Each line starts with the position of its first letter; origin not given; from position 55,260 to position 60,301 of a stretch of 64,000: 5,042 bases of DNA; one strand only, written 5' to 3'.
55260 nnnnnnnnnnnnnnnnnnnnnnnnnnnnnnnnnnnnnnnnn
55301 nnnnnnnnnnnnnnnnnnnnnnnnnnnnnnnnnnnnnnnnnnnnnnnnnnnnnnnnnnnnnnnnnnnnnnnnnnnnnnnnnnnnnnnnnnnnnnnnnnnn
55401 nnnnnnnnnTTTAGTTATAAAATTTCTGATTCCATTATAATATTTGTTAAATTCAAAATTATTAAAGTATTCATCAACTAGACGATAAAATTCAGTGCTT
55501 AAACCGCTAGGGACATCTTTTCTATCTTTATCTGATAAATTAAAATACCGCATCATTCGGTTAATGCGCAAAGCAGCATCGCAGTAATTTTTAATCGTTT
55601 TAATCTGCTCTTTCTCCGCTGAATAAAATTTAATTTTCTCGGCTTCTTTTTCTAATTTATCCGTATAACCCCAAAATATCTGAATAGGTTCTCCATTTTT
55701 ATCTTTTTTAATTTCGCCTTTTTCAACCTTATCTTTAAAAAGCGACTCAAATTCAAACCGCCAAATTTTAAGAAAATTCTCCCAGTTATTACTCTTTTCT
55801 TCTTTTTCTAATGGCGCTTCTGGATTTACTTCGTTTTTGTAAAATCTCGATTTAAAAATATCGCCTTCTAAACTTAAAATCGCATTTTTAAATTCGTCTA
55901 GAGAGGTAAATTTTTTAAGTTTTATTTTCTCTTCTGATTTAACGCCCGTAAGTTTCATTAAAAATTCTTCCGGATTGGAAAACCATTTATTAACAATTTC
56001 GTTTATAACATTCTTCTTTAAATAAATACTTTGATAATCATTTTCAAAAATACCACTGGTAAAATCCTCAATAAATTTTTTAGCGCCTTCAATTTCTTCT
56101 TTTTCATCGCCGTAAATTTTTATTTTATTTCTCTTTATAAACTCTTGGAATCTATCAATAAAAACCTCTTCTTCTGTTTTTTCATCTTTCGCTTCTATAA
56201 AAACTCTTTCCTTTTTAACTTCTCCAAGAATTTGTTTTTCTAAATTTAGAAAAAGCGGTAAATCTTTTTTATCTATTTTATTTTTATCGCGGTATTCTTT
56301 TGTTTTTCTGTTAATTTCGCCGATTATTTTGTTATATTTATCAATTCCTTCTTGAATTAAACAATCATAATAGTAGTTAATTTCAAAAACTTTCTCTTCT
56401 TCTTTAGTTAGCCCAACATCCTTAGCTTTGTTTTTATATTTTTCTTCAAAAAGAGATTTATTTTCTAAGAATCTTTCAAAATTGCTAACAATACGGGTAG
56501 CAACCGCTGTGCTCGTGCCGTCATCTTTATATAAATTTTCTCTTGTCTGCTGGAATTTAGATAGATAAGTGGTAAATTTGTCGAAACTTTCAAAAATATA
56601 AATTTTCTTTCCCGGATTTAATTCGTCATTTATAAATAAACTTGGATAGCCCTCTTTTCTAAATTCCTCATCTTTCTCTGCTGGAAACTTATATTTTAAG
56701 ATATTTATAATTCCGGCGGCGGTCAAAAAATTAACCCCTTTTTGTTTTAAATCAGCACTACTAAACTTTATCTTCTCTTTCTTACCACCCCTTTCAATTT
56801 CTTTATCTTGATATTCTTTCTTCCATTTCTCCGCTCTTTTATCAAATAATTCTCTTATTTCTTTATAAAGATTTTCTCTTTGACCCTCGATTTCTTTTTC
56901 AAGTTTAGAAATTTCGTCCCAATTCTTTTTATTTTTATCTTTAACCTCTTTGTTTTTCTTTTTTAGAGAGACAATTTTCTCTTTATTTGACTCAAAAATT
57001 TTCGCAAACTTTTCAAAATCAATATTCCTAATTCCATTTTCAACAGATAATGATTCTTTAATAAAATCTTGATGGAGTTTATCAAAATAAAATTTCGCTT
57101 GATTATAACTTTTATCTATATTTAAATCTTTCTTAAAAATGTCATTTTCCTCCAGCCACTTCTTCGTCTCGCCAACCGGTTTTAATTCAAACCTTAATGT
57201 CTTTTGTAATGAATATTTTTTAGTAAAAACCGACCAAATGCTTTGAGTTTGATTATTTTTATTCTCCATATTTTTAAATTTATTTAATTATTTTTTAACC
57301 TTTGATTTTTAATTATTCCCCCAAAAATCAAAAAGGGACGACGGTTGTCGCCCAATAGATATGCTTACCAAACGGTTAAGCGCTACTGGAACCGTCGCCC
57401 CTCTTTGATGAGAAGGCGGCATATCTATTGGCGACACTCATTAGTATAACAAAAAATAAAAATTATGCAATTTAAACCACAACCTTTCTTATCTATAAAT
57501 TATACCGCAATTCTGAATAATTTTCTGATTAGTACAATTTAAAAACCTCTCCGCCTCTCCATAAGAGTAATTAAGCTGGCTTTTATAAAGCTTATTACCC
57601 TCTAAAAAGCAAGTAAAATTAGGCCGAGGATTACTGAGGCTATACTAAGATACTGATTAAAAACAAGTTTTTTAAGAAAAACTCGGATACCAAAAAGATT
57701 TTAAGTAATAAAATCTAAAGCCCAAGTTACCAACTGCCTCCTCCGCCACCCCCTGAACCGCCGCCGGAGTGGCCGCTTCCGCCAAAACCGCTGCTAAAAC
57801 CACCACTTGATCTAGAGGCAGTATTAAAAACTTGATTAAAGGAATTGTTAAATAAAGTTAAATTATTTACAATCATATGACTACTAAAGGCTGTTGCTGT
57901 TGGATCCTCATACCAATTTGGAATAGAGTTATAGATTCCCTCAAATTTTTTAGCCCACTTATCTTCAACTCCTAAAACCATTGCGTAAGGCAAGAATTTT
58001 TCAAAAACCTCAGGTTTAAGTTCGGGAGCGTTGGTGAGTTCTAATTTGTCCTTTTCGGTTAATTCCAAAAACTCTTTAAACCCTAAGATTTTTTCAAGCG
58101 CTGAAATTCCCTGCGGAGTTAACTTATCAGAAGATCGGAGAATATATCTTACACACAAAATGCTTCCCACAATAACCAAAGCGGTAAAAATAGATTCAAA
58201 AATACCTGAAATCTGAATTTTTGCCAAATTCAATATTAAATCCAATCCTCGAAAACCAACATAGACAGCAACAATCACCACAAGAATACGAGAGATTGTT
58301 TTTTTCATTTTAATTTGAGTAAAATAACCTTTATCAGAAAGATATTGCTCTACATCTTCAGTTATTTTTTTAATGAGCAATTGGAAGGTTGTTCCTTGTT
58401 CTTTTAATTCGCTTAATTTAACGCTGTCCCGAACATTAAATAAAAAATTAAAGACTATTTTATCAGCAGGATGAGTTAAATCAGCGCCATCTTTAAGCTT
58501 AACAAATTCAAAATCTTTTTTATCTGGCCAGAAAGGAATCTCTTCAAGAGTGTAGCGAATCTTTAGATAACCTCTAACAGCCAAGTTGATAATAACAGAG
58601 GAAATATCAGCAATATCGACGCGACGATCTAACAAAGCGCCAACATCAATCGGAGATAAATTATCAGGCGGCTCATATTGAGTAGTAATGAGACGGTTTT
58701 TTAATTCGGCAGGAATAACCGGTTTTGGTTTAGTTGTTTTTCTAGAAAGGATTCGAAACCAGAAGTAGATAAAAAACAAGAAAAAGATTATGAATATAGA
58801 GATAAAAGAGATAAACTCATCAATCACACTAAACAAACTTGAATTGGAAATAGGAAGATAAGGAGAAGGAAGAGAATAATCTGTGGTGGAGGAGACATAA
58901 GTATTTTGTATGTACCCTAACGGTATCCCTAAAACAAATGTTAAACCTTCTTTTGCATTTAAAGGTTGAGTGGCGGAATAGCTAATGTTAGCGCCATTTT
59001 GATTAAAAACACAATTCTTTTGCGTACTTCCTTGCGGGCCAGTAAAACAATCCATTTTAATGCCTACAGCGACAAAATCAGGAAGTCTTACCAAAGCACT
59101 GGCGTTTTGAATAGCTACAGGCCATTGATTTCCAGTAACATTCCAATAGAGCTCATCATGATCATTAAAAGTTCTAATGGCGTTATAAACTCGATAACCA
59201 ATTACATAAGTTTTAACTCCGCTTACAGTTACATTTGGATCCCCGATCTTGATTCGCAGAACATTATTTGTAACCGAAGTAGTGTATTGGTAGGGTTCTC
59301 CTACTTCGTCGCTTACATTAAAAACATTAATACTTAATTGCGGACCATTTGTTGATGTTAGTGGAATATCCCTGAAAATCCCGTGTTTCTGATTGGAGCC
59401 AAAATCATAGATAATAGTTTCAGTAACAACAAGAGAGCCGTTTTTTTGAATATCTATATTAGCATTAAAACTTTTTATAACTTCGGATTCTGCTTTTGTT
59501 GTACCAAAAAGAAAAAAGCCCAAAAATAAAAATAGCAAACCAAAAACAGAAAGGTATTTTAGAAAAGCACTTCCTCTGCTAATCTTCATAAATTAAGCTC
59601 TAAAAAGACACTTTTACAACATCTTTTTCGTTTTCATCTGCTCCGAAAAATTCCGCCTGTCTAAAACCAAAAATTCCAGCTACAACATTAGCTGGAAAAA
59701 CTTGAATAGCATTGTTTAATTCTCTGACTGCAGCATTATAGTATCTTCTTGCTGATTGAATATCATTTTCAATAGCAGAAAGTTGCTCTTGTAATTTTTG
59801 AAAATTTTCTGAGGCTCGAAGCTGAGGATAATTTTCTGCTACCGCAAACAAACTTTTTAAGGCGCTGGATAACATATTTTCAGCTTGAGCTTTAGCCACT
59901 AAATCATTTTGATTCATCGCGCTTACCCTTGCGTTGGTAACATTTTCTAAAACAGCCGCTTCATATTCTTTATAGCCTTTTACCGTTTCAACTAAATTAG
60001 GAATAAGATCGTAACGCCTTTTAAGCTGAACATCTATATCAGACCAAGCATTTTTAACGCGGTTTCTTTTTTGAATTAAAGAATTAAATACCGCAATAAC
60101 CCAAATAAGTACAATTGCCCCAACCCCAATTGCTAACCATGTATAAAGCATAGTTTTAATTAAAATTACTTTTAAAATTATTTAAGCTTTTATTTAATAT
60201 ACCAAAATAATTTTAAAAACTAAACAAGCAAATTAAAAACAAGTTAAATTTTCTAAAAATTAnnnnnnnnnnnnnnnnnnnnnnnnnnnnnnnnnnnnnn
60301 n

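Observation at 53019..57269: Cas12a ortholog is unusually long (1416 aa vs ~1200-1310 aa for characterised orthologs)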

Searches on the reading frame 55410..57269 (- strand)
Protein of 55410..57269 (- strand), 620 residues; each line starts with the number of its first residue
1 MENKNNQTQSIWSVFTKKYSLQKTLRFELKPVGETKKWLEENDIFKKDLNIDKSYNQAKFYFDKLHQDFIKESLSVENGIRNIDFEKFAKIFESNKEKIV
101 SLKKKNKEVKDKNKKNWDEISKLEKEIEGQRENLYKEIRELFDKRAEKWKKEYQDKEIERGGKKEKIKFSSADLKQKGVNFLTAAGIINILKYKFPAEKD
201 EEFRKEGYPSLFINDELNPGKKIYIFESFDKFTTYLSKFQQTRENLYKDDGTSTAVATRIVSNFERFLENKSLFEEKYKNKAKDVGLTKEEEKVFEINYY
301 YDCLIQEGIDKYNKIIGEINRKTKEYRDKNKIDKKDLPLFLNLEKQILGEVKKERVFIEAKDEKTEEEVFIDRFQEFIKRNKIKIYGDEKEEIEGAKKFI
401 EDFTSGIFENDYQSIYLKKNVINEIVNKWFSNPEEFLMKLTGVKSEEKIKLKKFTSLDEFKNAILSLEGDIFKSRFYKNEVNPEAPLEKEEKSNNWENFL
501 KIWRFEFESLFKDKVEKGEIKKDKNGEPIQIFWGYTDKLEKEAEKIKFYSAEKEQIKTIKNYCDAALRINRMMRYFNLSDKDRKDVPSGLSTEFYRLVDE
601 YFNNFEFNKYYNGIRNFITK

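Call 33: predict_structure(alignment_id=A1)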
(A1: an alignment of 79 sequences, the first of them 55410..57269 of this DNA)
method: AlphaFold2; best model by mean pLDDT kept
length: 620 residues; sequences in the alignment: 79
mean_pLDDT: 89.4   pTM: 0.84
mean pLDDT of the five models: 89.4, 89.3, 89.1, 87.8, 87.4
residues with pLDDT >= 90: 433; 70-90: 143; 50-70: 32; < 50: 12
segments of 3 or more residues with pLDDT < 50: 1-8
pLDDT, mean of each block of 10 residues (from residue 1): 44 68 56 84 87 90 94 91 95 94 84 83 94 97 97 93 92 95 93 95 91 92 91 79 92 93 96 96 95 97 94 96 95 93 84 69 90 96 91 89 94 96 97 96 86 95 95 94 90 92 96 71 72 87 96 94 96 93 83 92 89 92
secondary structure, 60 per line:
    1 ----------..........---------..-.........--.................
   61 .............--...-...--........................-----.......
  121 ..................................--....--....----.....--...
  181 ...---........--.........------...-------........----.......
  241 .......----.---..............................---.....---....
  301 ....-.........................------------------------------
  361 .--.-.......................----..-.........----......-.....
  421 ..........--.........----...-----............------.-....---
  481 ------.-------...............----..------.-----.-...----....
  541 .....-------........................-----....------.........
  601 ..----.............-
elements in order: H11-18 H33-41 H44-73 H85-108 H114-154 E157-160 E163-166 H171-175 H178-183 H187-194 H197-205 E212-214 E222-224 H225-229 H234-247 H256-285 H289-293 H297-304 H306-330 H366-386 H396-404 H409-414 E416-418 H419-429 H433-441 E454-456 H457-465 H495-509 E530-532 H537-545 H553-576 H592-602 H607-619

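Call 49: fold_search(model_id=the predicted structure, library=pdb)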
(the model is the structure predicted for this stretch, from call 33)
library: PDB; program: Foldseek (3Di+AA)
matches with E <= 10: 92; with E <= 0.001: 28
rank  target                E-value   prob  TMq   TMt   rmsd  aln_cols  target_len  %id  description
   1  6i1l_D                1.1e-10  1.00  0.34  0.19  18.3       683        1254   20  Crystal structure of FnCas12a in complex with a crRNA guide and ssDNA target (released 2019-01-23)
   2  5nfv_A                1.7e-10  1.00  0.35  0.19  18.0       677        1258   19  Crystal structure of catalytically inactive FnCas12 mutant bound to an R-loop structure containing a pre-crRNA mimic a (released 2017-06-14)
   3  8qwf_A                2.7e-10  1.00  0.36  0.20  18.6       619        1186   22  ReChb - crRNA - target dsDNA complex in the presence of collateral dsDNA (released 2024-10-02)
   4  8y0b_A                2.9e-10  1.00  0.34  0.19  17.9       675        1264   20  Crystal structure of FnCas12a in complex with pre-crRNA and 12nt target DNA (released 2025-01-01)
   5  6i1l_A                3.1e-10  1.00  0.35  0.19  18.5       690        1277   20  Crystal structure of FnCas12a in complex with a crRNA guide and ssDNA target (released 2019-01-23)
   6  8qwe_A                5.7e-10  1.00  0.35  0.20  18.9       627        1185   22  Ternary complex of ReChb - crRNA - target dsDNA (released 2024-10-02)
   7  8y0c_A                7.0e-10  1.00  0.33  0.18  18.1       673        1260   20  Crystal structure of FnCas12a in complex with pre-crRNA and 18nt target DNA (released 2025-01-01)
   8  8h9d_A                8.8e-10  1.00  0.46  0.27   9.2       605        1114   18  Crystal structure of Cas12a protein (released 2023-02-08)
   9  5ng6_A                9.6e-10  1.00  0.53  0.29   8.8       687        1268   20  Crystal structure of FnCas12a bound to a crRNA (released 2017-06-14)
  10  6i1k_A                1.3e-09  1.00  0.33  0.18  18.5       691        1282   20  Crystal structure of catalytically inactive FnCas12a in complex with a crRNA guide and a dsDNA target (released 2019-01-23)
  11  8y04_A                1.4e-09  1.00  0.34  0.19  13.0       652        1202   17  Crystal structure of LbCas12a in complex with crRNA and 6nt target DNA (released 2025-01-01)
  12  5xuu_A                9.9e-09  1.00  0.33  0.18  17.8       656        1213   16  Crystal structure of Lachnospiraceae bacterium ND2006 Cpf1 in complex with crRNA and target DNA (TCCA PAM) (released 2017-08-09)
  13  5xut_A                1.8e-08  1.00  0.33  0.18  18.0       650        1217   17  Crystal structure of Lachnospiraceae bacterium ND2006 Cpf1 in complex with crRNA and target DNA (TCTA PAM) (released 2017-08-09)
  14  8y03_A                3.4e-08  1.00  0.49  0.27   7.8       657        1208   18  Crystal structure of LbCas12a-crRNA complex (released 2025-01-01)
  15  8sfo_A                1.2e-07  1.00  0.34  0.19  18.5       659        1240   17  WT CRISPR-Cas12a with a 20bp R-loop and nontarget strand in the RuvC active site. (released 2024-07-03)
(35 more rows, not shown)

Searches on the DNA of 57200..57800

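Call 30: search_rna_families(source=window, start=57200, end=57800, threshold=evalue, max_evalue=1)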
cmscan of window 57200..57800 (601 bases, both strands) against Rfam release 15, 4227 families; matches with E-value up to 1: 3.
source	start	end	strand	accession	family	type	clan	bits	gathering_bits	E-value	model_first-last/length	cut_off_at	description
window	57595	57707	+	RF02625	WsnRNA46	Gene; sRNA;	-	18.9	65.3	0.62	1-151/151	no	Wolbachia sRNA 46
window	57327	57409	-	RF00976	mir-583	Gene; miRNA;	-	18.8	80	0.53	1-62/62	no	mir-583 microRNA precursor family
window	57388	57488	-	RF02694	RalA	Gene; sRNA;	-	17.1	170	0.25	1-179/179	no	RalR antitoxin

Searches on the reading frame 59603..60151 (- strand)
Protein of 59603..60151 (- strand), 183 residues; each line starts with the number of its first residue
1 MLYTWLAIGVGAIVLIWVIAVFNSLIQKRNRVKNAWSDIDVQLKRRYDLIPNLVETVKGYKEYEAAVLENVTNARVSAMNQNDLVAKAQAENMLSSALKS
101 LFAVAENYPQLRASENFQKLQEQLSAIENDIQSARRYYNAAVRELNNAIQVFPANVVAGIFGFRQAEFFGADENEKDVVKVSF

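Call 55: search_protein_families(library=pfam, proteins=[window:59603-60151:-])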
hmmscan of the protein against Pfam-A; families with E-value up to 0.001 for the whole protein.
window:59603-60151:- (183 aa): 2 families
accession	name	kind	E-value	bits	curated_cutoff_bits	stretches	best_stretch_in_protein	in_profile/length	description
PF04011.17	LemA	-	2e-59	200.1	26.2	1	35-183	1-149/149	LemA family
PF25474.1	TPR_TmcB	-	0.00073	19.9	27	0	96-151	34-90/125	TmcB, TPR repeats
